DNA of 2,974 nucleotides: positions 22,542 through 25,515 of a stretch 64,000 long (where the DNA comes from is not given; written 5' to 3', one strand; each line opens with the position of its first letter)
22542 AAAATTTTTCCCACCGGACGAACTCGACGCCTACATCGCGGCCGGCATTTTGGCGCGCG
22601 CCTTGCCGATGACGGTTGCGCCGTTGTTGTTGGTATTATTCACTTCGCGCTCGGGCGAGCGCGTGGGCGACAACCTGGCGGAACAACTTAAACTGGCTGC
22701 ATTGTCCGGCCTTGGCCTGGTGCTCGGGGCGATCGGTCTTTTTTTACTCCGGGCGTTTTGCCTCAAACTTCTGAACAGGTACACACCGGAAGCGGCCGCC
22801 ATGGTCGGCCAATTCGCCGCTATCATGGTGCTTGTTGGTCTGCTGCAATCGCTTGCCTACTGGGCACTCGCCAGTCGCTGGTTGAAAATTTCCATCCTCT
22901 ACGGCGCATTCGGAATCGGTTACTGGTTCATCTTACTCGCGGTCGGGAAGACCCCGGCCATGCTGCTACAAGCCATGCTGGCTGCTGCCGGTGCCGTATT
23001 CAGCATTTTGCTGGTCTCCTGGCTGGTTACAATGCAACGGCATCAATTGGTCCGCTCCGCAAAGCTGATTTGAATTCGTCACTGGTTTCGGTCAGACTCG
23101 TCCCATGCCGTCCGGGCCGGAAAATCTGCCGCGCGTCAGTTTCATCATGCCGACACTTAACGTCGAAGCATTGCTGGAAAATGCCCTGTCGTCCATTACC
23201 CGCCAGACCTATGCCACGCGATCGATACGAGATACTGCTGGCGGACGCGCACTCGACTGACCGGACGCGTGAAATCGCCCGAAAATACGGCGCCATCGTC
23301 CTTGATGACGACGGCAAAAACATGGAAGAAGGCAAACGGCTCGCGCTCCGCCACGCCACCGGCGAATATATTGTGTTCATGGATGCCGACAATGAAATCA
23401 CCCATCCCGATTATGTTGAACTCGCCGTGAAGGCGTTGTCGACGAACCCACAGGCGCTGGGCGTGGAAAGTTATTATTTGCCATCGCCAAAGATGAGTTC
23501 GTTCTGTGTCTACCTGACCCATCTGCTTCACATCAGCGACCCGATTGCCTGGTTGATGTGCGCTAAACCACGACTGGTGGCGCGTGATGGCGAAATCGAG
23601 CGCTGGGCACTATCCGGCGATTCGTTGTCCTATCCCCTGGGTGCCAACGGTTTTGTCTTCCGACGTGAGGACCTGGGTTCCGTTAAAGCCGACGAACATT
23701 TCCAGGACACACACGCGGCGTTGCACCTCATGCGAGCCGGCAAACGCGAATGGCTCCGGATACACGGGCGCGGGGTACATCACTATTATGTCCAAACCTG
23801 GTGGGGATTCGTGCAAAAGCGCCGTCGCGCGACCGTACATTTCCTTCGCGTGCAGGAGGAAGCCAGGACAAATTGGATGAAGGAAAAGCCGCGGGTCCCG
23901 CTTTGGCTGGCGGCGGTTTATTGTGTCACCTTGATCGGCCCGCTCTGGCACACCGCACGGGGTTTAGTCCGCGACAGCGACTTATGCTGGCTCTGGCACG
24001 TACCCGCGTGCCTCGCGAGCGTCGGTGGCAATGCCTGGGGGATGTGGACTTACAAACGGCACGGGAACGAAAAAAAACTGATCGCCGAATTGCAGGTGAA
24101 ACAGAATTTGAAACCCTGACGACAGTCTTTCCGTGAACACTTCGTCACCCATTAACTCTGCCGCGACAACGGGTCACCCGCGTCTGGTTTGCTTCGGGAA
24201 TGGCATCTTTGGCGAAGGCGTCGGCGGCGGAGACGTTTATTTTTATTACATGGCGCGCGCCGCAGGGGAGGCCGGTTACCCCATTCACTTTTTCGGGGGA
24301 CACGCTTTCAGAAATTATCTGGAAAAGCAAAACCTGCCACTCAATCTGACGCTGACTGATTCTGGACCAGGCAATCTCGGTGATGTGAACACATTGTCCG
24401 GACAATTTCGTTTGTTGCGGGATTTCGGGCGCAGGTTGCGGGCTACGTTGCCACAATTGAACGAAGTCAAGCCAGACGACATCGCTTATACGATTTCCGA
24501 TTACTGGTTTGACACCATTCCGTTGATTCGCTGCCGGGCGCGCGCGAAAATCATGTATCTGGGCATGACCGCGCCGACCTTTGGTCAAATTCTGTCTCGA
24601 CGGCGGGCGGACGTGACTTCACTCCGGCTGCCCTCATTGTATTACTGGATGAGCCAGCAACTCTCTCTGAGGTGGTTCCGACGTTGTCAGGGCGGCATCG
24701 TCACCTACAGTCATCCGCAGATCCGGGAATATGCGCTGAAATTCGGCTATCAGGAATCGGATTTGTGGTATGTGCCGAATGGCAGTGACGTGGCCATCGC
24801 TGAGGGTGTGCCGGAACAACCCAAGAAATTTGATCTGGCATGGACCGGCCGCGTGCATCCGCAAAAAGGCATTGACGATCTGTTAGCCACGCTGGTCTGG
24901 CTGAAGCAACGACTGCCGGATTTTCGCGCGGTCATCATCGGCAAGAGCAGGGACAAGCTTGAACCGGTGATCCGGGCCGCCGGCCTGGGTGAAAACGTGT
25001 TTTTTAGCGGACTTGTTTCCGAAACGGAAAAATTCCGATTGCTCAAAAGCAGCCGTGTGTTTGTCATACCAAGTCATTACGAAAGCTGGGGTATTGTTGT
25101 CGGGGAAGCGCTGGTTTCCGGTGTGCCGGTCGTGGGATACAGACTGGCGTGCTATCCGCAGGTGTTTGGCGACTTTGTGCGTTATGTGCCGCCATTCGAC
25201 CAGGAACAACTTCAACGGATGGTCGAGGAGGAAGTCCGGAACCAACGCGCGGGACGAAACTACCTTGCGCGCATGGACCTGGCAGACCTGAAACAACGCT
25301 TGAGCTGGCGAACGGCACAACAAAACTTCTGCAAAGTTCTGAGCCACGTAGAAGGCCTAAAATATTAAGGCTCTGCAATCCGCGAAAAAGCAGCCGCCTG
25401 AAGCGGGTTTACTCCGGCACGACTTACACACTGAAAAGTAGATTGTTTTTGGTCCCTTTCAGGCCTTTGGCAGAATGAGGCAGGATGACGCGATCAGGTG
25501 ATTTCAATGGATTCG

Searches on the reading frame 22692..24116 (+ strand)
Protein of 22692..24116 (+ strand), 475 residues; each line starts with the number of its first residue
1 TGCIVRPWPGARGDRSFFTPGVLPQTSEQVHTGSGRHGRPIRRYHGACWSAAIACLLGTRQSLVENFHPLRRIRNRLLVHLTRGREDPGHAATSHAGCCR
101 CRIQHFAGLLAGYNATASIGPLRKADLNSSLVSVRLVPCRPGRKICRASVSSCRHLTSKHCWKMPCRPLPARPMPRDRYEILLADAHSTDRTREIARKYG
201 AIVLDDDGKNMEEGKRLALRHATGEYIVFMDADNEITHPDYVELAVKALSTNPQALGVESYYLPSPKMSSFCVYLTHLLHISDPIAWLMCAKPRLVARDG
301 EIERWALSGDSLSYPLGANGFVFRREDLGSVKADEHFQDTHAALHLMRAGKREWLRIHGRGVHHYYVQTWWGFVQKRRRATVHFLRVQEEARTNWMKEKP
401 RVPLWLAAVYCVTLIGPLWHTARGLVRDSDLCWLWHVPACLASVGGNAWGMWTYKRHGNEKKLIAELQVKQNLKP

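Call 18: search_protein_families(library=pfam, proteins=[window:22692-24116:+], max_evalue=0.001)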
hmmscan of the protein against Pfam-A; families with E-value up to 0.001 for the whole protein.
window:22692-24116:+ (475 aa): 1 family
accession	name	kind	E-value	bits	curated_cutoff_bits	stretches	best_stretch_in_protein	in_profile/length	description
PF00535.33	Glycos_transf_2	-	5.5e-14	52.9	23.3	1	175-254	24-108/168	Glycosyl transferase family 2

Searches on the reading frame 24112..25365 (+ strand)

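Call 18: search_protein_families(library=pfam, proteins=[window:24112-25365:+], max_evalue=0.001)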
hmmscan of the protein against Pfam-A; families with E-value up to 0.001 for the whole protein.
window:24112-25365:+ (418 aa): 4 families
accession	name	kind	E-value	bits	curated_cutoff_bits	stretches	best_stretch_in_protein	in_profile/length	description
PF00534.26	Glycos_transf_1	-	4.5e-25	88.6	26.4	1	235-378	11-159/172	Glycosyl transferases group 1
PF13692.12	Glyco_trans_1_4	-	5.5e-19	69.3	27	1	241-370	3-135/142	Glycosyl transferases group 1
PF20706.3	GT4-conflict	-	0.00013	21.5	26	1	234-341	192-309/385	Family 4 Glycosyltransferase in conflict systems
PF13439.12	Glyco_transf_4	-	0.00019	22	28.5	0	37-227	1-168/170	Glycosyltransferase Family 4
